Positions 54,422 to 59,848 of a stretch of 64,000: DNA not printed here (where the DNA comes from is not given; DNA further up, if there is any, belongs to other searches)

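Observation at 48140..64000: Pilus-like operon tail encoding an SLH / giant RCC1-propeller / giant RCC1-propeller / SLH cassette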

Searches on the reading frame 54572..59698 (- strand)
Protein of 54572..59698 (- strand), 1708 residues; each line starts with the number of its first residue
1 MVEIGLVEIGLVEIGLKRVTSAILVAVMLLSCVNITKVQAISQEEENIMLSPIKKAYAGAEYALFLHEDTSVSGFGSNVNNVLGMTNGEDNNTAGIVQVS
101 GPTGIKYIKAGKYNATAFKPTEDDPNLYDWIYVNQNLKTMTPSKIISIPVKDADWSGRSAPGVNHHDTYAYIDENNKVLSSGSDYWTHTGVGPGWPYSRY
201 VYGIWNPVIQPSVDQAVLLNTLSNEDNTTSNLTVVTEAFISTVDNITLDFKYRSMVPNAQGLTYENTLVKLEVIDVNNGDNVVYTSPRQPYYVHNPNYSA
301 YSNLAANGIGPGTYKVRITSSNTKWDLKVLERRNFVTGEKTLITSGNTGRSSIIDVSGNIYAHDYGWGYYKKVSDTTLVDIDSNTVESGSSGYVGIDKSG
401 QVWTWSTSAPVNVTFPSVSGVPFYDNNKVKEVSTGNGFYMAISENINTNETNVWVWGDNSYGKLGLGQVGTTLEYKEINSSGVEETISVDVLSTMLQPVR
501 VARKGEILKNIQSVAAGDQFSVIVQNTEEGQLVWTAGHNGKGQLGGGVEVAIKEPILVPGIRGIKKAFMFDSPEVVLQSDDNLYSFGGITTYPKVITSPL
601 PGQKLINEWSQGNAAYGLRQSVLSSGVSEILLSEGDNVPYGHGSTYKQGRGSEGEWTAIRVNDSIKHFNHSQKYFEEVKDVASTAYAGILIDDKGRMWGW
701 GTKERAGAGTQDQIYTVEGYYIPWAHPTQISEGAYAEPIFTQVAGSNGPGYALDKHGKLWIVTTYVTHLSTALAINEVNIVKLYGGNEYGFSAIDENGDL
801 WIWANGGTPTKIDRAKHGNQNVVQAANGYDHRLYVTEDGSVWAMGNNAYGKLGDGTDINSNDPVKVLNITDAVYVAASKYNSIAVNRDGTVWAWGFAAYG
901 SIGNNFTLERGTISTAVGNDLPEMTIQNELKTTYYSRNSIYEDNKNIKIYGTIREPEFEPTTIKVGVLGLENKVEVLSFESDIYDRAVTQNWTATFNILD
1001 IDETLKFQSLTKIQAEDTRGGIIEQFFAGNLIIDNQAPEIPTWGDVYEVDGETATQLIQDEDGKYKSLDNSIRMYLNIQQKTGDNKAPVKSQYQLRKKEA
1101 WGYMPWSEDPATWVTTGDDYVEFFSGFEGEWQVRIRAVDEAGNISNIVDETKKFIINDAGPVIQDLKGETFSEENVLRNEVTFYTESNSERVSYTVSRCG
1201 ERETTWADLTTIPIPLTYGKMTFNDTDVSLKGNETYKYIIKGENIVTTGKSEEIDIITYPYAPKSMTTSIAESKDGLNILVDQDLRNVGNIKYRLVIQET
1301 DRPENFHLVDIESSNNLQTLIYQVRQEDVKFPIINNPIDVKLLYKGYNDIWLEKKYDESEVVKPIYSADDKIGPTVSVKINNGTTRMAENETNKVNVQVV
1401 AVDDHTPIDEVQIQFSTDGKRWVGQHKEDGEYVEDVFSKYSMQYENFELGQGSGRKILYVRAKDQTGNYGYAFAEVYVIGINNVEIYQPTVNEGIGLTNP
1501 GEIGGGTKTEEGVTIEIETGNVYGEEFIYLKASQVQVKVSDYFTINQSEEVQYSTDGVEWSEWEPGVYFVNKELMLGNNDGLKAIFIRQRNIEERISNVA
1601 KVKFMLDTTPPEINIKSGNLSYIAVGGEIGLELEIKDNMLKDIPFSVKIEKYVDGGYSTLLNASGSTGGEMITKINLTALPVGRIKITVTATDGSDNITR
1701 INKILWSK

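Call 5: search_protein_families(library=pfam, proteins=[window:54572-59698:-], max_evalue=0.1)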
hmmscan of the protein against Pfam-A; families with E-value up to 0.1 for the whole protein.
window:54572-59698:- (1708 aa): 3 families
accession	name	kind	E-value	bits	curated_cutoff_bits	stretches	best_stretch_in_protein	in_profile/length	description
PF25390.1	WD40_RLD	-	3.6e-48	165.2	150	4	772-905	207-333/363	RCC1-like domain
PF00415.24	RCC1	-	3.8e-23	82.3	21.7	2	838-885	1-50/50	Regulator of chromosome condensation (RCC1) repeat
PF13540.12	RCC1_2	-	1.8e-19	69.4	22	3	825-850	4-29/30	Regulator of chromosome condensation (RCC1) repeat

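Call 6: search_protein_families(library=ncbifam, proteins=[window:54572-59698:-], max_evalue=0.1)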
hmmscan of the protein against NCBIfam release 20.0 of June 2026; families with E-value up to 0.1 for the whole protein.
window:54572-59698:- (1708 aa): 1 family
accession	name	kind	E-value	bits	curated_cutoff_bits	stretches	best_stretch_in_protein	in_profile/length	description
NF047446.1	barrel_OmpL47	domain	0.0028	18.1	40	1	1127-1147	41-61/68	OmpL47-type beta-barrel domain-containing protein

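Call 12: find_homologous_proteins(query=window:54572-59698:-, max_evalue=0.00001)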
Query window:54572-59698:- (1708 aa): 105 proteins with E <= 0.00001 among 8000 candidates.
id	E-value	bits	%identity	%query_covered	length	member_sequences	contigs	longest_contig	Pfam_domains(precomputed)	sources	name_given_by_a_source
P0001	0.0e+0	3881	100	100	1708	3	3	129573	PF00415.25,PF13540.13,PF25390.2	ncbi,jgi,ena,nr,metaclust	ncbi:MAG: hypothetical protein A2Y18_00275 [Clostridiales bacterium GWD2_32_19]|nr:MAG: hypothetical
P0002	0.0e+0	1612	50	99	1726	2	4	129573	PF00415.25,PF13540.13,PF25390.2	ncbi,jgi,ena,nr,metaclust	ncbi:MAG: hypothetical protein A2Y18_00270 [Clostridiales bacterium GWD2_32_19]|nr:MAG: hypothetical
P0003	0.0e+0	1310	41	98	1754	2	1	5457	PF00415.25,PF13540.13,PF25390.2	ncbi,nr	ncbi:MAG TPA: hypothetical protein DEG71_06960, partial [Clostridiales bacterium]|nr:hypothetical pr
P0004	0.0e+0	1134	40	96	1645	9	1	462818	PF00415.25,PF13540.13,PF25390.2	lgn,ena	-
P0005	0.0e+0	1034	38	95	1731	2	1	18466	PF00717.29,PF00415.25,PF10502.15,PF13540.13,PF25384.2,PF25390.2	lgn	-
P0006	1.3e-264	900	33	98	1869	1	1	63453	PF00717.29,PF00415.25,PF13540.13,PF25390.2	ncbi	-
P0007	1.7e-246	840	34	98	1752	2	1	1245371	PF00415.25,PF13540.13,PF25390.2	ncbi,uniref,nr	ncbi:hypothetical protein [Bacillus thuringiensis]|uniref:hypothetical protein n=1 Tax=Bacillus thur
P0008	2.2e-243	829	36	59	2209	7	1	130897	PF00415.25,PF13385.14,PF13540.13,PF25384.2,PF25390.2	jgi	-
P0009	1.1e-242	827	37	60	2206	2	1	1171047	PF00415.25,PF10502.15,PF13385.14,PF13540.13,PF25390.2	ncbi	-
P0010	1.3e-229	784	33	95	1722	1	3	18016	PF00415.25,PF13540.13,PF25390.2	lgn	-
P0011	1.8e-221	757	32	97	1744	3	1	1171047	PF00717.29,PF00415.25,PF13540.13,PF25384.2,PF25390.2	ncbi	-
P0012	5.8e-219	748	33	94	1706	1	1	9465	PF00415.25,PF13540.13,PF25390.2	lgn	-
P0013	5.3e-215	735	33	94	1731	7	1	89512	PF00717.29,PF00415.25,PF13540.13,PF25390.2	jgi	-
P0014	2.2e-115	405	24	24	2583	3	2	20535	PF00415.25,PF13540.13,PF25384.2,PF25390.2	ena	-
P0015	6.5e-103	364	35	9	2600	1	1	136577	PF00415.25,PF13287.13,PF13290.14,PF13540.13,PF25384.2,PF03174.20,PF25390.2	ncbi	-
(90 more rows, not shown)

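Call 13: find_encoding_contigs(protein=P0007, flank=10000, max_places=2)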
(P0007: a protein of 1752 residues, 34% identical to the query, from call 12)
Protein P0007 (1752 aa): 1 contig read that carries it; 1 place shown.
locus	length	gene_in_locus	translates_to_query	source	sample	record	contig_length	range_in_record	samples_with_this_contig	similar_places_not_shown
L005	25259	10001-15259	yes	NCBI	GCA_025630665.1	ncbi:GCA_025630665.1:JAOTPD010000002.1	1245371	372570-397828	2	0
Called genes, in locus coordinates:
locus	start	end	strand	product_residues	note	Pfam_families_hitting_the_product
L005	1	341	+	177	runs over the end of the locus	PF07963:N_methyl (weak)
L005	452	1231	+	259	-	-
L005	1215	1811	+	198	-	-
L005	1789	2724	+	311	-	-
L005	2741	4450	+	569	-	-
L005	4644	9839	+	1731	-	PF00717:Peptidase_S24 (faint), PF25390:WD40_RLD, PF00415:RCC1 (weak), PF25390:WD40_RLD, PF00415:RCC1, PF13540:RCC1_2, PF00415:RCC1, PF13540:RCC1_2 (weak), +2 more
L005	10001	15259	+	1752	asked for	PF13540:RCC1_2 (weak), PF25390:WD40_RLD, PF00415:RCC1 (weak), PF25390:WD40_RLD, PF00415:RCC1, PF13540:RCC1_2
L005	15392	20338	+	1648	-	PF00717:Peptidase_S24, PF13540:RCC1_2 (faint), PF25390:WD40_RLD, PF00415:RCC1 (weak), PF25390:WD40_RLD, PF00415:RCC1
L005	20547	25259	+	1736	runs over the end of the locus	PF25390:WD40_RLD, PF00415:RCC1, PF13540:RCC1_2 (weak)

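Call 14: find_encoding_contigs(protein=P0004, flank=10000, max_places=2)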
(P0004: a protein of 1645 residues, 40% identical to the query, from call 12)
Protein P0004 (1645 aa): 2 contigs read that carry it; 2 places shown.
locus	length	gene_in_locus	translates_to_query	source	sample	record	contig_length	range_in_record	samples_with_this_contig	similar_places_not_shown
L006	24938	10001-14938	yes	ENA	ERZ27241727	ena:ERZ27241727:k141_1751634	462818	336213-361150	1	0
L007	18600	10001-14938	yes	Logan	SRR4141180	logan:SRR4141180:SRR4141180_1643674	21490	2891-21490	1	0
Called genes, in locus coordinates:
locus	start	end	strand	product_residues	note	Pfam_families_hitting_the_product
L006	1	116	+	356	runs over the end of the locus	PF00437:T2SSE, PF13476:AAA_23 (faint)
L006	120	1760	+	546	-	PF05157:MshEN (weak), PF00437:T2SSE, PF13401:AAA_22 (faint)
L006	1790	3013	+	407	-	PF28597:T2SSF_N (weak), PF00482:T2SSF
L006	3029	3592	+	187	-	PF07963:N_methyl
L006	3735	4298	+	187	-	PF07963:N_methyl (weak)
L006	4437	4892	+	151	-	PF07963:N_methyl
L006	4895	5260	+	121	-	-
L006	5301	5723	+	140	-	-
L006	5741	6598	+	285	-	-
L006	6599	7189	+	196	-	-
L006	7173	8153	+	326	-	-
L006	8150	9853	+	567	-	-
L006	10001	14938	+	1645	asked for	PF25390:WD40_RLD, PF00415:RCC1, PF25390:WD40_RLD, PF00415:RCC1, PF13540:RCC1_2 (weak)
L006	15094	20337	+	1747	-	PF00717:Peptidase_S24 (weak), PF25390:WD40_RLD, PF00415:RCC1, PF13540:RCC1_2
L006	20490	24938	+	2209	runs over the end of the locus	PF25390:WD40_RLD, PF25384:Alsin_RLD (faint), PF25390:WD40_RLD, PF13540:RCC1_2 (weak), PF00415:RCC1, PF13540:RCC1_2 (weak), PF13385:Laminin_G_3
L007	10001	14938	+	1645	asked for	PF25390:WD40_RLD, PF00415:RCC1, PF25390:WD40_RLD, PF00415:RCC1, PF13540:RCC1_2 (weak)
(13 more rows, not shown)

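Call 15: find_encoding_contigs(protein=P0011, flank=10000, max_places=2)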
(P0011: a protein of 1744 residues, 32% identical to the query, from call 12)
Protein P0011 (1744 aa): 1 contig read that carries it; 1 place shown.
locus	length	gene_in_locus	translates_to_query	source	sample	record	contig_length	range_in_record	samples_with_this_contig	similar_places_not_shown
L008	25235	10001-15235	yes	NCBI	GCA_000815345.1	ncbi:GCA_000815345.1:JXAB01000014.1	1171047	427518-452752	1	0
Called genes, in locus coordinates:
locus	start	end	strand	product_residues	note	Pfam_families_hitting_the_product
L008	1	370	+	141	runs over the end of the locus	-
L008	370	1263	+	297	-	-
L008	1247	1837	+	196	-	PF05137:PilN (faint)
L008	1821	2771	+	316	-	-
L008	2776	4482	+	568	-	-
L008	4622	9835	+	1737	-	PF25390:WD40_RLD, PF00415:RCC1 (weak), PF25390:WD40_RLD, PF00415:RCC1, PF13540:RCC1_2 (weak)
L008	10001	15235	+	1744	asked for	PF00717:Peptidase_S24 (faint), PF25390:WD40_RLD, PF25384:Alsin_RLD (faint), PF25390:WD40_RLD, PF00415:RCC1, PF13540:RCC1_2 (weak), PF00415:RCC1, PF13540:RCC1_2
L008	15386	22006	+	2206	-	PF10502:Peptidase_S26 (faint), PF25390:WD40_RLD, PF00415:RCC1 (weak), PF13540:RCC1_2 (weak), PF00415:RCC1, PF13385:Laminin_G_3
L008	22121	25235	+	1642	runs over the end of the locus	PF00717:Peptidase_S24, PF10502:Peptidase_S26 (weak), PF25390:WD40_RLD, PF00415:RCC1 (weak), PF13540:RCC1_2 (weak), PF25390:WD40_RLD, PF00415:RCC1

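Call 20: find_related_loci(query=A2, collection=genome_contigs, flank=10000)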
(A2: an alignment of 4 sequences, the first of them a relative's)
Query A2 (567 aa) in genome_contigs; peptide patterns used: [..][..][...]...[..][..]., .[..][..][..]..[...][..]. (x = any residue, [..] = any of these).
94 stretches matched a pattern, but none encodes a relative of the query by tblastn (E <= 1e-3).

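Call 21: find_encoding_contigs(protein=P0005, flank=10000, max_places=1)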
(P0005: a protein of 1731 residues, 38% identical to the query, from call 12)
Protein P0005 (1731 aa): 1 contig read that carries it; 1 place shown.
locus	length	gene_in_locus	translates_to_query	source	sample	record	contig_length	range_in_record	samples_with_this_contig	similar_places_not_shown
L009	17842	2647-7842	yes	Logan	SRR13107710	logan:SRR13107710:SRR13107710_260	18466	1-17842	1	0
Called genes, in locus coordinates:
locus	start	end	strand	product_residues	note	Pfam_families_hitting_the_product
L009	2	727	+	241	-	?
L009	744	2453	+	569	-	-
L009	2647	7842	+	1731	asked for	PF00717:Peptidase_S24 (faint), PF25390:WD40_RLD, PF00415:RCC1 (weak), PF25390:WD40_RLD, PF00415:RCC1, PF13540:RCC1_2, PF00415:RCC1, PF13540:RCC1_2 (weak), +2 more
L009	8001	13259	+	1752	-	PF13540:RCC1_2 (weak), PF25390:WD40_RLD, PF00415:RCC1 (weak), PF25390:WD40_RLD, PF00415:RCC1, PF13540:RCC1_2 (weak)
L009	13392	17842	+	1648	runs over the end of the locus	PF00717:Peptidase_S24, PF25390:WD40_RLD, PF00415:RCC1 (weak), PF25390:WD40_RLD, PF00415:RCC1, PF13540:RCC1_2 (weak)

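Call 22: find_encoding_contigs(protein=P0006, flank=10000, max_places=1)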
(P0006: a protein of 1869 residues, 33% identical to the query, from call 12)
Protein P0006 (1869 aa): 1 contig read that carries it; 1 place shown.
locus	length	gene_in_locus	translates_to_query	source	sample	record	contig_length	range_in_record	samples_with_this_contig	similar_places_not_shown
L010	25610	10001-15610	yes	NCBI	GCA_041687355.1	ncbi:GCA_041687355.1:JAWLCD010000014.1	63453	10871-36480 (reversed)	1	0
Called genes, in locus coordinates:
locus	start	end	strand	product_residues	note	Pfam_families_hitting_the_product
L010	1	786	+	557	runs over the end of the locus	PF05157:MshEN (weak), PF00437:T2SSE, PF13401:AAA_22 (faint)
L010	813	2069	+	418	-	PF28597:T2SSF_N (weak), PF00482:T2SSF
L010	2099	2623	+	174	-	PF07963:N_methyl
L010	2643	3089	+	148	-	-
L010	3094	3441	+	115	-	-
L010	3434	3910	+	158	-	-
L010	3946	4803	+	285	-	-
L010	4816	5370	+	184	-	-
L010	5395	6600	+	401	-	PF04350:PilO (faint), PF01551:Peptidase_M23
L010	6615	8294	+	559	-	-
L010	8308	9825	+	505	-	-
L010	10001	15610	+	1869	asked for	PF00717:Peptidase_S24, PF13540:RCC1_2 (faint), PF25390:WD40_RLD, PF00415:RCC1, PF25390:WD40_RLD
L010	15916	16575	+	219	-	PF00834:Ribul_P_3_epim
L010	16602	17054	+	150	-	PF02502:LacAB_rpiB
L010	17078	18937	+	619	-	PF05157:MshEN, PF00437:T2SSE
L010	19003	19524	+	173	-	PF07963:N_methyl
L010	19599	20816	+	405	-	PF28597:T2SSF_N (weak), PF00482:T2SSF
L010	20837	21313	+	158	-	PF07963:N_methyl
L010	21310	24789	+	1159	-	PF00041:fn3 (faint), PF25833:Fn3_SaeA_3rd (faint), PF24489:Ig_J_second (faint), PF00688:TGFb_propeptide (faint), PF24517:CBM96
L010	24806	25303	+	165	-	PF07963:N_methyl (weak)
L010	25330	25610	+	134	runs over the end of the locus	-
